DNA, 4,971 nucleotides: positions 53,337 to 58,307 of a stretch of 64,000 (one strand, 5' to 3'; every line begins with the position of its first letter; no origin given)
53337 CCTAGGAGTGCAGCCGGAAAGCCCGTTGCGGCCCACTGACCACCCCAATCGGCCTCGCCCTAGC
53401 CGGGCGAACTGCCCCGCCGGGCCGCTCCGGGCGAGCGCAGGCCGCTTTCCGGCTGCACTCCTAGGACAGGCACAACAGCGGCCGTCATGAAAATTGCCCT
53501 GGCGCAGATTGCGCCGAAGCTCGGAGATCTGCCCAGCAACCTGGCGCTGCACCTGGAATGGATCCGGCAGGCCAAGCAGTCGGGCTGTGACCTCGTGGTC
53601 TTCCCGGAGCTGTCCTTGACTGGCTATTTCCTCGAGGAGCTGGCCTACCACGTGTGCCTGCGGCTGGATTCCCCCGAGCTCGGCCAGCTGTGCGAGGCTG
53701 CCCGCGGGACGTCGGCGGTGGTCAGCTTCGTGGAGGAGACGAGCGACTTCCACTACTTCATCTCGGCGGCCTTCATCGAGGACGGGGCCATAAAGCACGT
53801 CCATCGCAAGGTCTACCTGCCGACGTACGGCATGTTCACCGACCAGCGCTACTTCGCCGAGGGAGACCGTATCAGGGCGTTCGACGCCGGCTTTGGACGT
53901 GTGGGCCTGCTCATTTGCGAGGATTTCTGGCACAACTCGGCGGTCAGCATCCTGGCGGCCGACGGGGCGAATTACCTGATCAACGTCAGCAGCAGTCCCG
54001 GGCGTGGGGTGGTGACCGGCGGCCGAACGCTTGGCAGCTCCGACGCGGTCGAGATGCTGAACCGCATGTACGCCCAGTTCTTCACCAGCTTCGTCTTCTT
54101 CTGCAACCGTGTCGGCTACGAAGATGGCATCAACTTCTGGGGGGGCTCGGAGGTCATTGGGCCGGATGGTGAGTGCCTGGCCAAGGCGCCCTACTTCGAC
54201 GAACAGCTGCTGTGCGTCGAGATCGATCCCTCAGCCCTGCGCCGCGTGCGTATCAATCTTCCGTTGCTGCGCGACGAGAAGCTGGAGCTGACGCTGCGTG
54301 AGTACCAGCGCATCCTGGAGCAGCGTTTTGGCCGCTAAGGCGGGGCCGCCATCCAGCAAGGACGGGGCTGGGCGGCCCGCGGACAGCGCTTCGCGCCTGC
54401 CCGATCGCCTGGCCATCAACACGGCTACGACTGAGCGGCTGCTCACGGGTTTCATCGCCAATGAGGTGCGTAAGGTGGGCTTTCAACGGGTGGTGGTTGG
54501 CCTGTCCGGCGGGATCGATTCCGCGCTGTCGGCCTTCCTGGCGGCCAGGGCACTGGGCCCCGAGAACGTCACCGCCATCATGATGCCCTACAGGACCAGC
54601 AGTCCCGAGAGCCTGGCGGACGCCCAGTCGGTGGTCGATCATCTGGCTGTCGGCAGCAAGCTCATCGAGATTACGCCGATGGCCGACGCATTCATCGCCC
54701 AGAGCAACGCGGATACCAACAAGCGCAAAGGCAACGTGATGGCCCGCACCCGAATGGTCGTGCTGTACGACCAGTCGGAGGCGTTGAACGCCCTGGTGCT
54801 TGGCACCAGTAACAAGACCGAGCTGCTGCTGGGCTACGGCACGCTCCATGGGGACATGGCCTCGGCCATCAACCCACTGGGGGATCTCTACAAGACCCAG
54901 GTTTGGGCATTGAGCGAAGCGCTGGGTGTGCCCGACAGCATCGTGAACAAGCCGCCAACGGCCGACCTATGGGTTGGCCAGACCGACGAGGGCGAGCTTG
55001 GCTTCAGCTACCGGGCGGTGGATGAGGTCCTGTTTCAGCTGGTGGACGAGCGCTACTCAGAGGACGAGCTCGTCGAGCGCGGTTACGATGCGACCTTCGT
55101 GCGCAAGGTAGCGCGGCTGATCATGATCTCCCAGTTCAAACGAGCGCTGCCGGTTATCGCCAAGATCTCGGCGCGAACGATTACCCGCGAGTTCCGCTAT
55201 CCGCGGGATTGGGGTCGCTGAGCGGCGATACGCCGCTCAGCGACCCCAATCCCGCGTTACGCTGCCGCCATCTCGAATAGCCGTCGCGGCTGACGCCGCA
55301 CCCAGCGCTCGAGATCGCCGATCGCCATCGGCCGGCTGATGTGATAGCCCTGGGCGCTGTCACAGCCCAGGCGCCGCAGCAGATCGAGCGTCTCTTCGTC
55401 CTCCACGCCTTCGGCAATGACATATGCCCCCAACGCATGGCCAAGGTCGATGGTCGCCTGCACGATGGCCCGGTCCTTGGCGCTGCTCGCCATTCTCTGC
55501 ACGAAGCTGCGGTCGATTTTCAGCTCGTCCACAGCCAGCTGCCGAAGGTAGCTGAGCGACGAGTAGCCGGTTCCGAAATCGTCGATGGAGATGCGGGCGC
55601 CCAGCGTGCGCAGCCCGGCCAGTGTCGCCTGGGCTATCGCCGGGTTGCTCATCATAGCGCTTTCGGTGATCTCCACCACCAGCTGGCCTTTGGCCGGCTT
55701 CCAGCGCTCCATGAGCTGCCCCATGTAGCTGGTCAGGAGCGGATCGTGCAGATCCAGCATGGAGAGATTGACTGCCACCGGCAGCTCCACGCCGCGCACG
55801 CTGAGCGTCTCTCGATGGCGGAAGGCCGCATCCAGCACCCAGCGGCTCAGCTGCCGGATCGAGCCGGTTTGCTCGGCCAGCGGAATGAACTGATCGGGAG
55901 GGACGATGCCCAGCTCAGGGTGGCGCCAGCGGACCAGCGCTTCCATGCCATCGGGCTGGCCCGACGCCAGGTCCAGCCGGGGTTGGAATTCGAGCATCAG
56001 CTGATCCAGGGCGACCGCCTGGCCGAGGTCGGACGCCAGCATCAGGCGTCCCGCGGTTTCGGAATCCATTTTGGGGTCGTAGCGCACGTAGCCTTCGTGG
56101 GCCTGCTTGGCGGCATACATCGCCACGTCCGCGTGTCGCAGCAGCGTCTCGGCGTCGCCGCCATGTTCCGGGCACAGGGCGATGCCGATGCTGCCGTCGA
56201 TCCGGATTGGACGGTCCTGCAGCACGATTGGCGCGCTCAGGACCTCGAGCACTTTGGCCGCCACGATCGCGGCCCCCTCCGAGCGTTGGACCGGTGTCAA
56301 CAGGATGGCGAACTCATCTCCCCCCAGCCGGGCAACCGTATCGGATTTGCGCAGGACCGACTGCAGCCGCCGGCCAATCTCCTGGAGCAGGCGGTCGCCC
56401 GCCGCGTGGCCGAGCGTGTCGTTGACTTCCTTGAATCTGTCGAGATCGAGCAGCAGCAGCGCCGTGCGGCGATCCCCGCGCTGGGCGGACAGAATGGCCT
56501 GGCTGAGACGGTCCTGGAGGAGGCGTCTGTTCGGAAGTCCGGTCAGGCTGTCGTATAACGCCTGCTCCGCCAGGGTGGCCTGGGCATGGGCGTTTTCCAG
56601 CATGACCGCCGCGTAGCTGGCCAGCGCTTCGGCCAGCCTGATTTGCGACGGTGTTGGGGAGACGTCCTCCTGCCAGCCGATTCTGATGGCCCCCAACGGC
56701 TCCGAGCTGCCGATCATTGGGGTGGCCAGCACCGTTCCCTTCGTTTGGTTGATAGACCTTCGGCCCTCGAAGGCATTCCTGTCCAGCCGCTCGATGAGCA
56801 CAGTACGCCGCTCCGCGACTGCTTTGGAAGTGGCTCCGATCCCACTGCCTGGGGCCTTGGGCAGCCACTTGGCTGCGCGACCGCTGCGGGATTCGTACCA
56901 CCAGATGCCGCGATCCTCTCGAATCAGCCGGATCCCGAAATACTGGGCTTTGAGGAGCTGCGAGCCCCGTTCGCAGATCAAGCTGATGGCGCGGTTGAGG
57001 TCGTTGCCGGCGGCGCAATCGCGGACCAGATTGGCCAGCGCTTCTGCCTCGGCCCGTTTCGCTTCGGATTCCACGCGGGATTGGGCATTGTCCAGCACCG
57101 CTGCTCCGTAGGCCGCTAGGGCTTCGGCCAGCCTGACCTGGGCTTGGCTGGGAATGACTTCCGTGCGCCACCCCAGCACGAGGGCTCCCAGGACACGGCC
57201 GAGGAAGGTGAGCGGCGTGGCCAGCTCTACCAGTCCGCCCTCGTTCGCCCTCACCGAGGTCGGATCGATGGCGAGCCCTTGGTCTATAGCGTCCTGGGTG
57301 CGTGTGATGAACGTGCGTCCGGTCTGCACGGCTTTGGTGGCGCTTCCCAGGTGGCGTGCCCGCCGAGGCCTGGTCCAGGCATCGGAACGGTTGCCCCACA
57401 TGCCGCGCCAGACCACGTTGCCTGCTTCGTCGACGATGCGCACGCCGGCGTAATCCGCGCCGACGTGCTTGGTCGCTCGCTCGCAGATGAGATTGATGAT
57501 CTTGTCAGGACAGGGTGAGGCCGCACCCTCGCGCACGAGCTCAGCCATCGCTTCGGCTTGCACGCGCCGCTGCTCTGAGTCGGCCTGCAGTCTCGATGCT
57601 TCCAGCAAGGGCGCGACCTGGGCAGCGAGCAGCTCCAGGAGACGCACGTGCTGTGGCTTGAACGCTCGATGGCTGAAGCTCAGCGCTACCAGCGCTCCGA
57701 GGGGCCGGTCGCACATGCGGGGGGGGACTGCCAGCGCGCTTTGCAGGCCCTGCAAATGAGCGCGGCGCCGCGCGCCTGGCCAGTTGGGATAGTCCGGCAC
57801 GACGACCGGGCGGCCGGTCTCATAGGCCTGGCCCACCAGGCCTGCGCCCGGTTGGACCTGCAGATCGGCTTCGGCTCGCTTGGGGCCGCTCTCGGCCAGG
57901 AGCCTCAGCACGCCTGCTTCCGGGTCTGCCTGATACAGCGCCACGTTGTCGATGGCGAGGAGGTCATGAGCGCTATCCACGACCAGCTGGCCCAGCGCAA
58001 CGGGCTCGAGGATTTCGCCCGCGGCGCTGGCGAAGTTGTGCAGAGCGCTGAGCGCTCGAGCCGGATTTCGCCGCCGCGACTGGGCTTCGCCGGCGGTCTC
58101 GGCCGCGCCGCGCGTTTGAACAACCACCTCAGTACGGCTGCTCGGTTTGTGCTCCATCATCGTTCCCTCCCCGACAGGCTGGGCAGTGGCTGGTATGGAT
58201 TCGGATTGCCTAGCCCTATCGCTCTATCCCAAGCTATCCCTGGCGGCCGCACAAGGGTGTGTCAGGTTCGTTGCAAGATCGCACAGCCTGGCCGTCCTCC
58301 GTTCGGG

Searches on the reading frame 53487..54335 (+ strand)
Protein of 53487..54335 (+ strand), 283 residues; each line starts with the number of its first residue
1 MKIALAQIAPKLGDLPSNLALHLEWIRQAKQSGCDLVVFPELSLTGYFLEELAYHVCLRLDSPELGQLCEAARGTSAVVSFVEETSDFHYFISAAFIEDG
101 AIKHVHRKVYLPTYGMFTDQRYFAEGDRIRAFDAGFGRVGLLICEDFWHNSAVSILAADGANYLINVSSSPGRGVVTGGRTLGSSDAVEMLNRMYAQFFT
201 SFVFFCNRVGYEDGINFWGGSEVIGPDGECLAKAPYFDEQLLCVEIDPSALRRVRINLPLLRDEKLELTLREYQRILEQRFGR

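Call 27: search_protein_families(library=pfam, proteins=[window:53487-54335:+], max_evalue=0.001)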
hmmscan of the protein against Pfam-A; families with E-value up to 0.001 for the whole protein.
window:53487-54335:+ (283 aa): 1 family
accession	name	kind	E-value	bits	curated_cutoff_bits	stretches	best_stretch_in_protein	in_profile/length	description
PF00795.27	CN_hydrolase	-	2.4e-40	139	23.2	1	2-255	1-255/256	Carbon-nitrogen hydrolase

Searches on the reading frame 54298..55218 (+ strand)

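Call 27: search_protein_families(library=pfam, proteins=[window:54298-55218:+], max_evalue=0.001)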
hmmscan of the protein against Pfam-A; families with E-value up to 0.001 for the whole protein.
window:54298-55218:+ (307 aa): 3 families
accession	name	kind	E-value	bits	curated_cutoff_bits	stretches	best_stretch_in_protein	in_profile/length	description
PF02540.23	NAD_synthase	-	2.7e-78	262.9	21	1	49-285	5-242/242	NAD synthase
PF06508.19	QueC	-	5.1e-06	26.6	22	1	65-129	2-64/210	Queuosine biosynthesis protein QueC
PF03054.22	tRNA_Me_trans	-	2.1e-05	24.7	20.6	1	63-113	1-60/202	tRNA methyl transferase HUP domain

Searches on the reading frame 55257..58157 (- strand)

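Call 27: search_protein_families(library=pfam, proteins=[window:55257-58157:-], max_evalue=0.001)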
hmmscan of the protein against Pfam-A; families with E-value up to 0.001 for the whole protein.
window:55257-58157:- (966 aa): 5 families
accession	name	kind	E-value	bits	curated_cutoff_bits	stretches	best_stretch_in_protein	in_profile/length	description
PF00563.25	EAL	-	5e-72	242.5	31.3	1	710-943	3-236/236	EAL domain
PF00990.26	GGDEF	-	9.2e-50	169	23.8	1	533-687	1-158/161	Diguanylate cyclase, GGDEF domain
PF13185.12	GAF_2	-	3.3e-37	128.2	28.6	3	54-186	6-136/136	GAF domain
PF01590.32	GAF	-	9.1e-27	94.6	22.4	2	55-182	5-130/133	GAF domain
PF13492.12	GAF_3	-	1.1e-13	52.2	27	1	60-183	10-125/129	GAF domain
